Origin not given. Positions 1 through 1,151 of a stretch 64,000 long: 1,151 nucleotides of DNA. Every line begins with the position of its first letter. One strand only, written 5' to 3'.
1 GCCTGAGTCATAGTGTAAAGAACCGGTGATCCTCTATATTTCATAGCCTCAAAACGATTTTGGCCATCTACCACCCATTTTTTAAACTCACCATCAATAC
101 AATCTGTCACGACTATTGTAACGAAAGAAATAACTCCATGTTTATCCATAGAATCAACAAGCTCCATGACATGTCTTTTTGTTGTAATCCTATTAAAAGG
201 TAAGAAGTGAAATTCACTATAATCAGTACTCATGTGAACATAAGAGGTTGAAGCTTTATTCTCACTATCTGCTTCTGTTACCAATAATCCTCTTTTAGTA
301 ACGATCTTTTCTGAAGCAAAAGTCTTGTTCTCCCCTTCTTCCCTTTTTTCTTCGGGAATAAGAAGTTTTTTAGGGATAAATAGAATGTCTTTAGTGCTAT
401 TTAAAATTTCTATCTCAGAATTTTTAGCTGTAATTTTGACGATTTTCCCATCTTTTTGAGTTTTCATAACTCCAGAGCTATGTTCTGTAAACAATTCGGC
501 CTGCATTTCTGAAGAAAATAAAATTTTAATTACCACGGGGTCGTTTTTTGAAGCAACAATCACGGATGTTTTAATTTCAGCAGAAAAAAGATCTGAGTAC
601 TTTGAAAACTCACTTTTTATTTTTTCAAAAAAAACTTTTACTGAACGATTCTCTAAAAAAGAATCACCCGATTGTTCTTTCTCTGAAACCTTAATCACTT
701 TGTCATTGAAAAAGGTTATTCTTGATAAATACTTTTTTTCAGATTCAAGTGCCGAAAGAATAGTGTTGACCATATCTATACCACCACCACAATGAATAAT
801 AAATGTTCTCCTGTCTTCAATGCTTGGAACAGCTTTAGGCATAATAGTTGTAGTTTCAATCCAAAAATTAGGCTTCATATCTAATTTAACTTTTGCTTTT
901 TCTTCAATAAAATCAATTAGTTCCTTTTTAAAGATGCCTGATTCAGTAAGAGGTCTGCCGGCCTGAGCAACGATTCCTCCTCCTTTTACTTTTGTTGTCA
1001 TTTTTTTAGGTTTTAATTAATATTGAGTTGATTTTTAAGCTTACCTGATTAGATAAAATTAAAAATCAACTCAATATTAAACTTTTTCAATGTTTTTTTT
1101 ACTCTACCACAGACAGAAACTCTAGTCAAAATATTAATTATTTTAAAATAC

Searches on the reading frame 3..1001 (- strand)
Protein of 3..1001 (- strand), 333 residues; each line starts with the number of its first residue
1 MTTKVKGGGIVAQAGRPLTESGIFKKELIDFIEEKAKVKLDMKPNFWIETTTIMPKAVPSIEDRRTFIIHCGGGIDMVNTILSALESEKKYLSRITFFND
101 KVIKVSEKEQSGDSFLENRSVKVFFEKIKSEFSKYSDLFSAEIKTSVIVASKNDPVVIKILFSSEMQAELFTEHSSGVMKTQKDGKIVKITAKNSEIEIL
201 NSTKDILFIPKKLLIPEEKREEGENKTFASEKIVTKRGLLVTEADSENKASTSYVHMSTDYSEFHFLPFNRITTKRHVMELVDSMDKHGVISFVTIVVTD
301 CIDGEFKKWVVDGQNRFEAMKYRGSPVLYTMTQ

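Call 53: search_protein_families(library=pfam, proteins=[window:3-1001:-], max_evalue=0.0001)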
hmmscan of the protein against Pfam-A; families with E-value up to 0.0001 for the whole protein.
window:3-1001:- (333 aa): 0 families

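Call 71: search_protein_families(library=ncbifam, proteins=[window:3-1001:-], max_evalue=0.00001)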
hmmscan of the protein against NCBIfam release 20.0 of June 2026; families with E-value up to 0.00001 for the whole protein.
window:3-1001:- (333 aa): 0 families
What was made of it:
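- Tried and rejected: The partial ORF downstream of pyrD (3-1001, minus strand) has no Pfam or NCBIfam hit (calls 53, 71).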
